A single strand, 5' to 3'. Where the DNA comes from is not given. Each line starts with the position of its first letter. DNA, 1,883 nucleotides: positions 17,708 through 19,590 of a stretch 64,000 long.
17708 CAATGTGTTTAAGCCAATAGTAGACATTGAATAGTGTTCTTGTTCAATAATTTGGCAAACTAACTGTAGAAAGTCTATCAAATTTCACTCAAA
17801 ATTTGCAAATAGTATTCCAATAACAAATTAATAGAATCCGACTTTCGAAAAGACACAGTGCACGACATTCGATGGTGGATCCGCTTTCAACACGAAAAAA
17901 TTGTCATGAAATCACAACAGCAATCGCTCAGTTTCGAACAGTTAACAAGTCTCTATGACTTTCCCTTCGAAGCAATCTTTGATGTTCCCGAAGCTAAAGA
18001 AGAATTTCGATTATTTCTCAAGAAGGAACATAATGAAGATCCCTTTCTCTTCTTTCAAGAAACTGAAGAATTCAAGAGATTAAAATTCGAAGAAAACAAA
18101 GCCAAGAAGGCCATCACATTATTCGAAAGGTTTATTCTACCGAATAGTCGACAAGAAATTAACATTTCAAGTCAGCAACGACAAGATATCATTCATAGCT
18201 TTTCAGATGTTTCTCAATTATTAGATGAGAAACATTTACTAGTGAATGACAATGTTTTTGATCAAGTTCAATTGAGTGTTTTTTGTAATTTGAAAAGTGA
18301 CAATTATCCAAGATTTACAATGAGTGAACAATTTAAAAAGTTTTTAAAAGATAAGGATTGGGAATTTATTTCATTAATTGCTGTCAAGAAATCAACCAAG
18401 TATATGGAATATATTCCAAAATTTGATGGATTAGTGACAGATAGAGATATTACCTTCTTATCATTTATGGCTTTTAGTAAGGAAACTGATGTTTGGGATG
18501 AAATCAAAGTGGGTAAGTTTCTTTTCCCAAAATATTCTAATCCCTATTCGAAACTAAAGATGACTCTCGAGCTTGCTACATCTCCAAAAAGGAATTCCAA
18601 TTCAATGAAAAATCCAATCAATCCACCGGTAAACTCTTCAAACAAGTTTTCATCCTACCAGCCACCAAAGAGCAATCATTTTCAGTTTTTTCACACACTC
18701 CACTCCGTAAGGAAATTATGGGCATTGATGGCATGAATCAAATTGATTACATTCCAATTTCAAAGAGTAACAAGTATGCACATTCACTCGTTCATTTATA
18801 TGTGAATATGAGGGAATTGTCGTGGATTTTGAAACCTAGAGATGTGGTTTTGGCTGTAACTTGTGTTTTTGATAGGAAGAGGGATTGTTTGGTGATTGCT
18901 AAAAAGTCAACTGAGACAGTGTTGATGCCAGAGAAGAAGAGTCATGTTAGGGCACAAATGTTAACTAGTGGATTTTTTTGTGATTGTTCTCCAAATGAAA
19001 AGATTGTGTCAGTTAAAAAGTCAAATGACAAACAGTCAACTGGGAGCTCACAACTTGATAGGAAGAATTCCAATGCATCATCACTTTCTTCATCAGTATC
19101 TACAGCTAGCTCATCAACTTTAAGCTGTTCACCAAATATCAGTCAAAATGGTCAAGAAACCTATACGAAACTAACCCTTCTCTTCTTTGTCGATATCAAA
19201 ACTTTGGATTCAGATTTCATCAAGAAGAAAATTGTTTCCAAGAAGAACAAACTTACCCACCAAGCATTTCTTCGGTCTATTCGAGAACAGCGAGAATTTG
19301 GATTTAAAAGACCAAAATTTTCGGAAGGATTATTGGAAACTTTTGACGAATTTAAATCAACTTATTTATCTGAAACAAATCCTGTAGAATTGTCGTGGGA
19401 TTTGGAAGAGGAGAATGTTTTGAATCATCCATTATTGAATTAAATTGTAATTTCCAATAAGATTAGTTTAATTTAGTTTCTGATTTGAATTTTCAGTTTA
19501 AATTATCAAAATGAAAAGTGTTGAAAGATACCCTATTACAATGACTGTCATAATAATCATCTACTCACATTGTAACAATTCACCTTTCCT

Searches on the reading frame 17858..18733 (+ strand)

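Call 22: search_protein_families(library=pfam, proteins=[window:17858-18733:+], max_evalue=0.01)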
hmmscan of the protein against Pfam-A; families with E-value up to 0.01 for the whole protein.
window:17858-18733:+ (292 aa): 1 family
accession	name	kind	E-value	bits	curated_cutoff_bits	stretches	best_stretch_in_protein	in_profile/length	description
PF00615.24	RGS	-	1.7e-16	61.1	23.9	1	37-162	2-117/117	Regulator of G protein signaling domain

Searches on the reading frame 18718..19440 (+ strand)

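Call 22: search_protein_families(library=pfam, proteins=[window:18718-19440:+], max_evalue=0.01)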
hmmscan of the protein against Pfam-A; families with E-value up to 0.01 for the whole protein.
window:18718-19440:+ (241 aa): 1 family
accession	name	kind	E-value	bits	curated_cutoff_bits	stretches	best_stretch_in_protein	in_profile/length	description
PF01852.25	START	-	1.2e-06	28.5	22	1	27-94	92-161/207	START domain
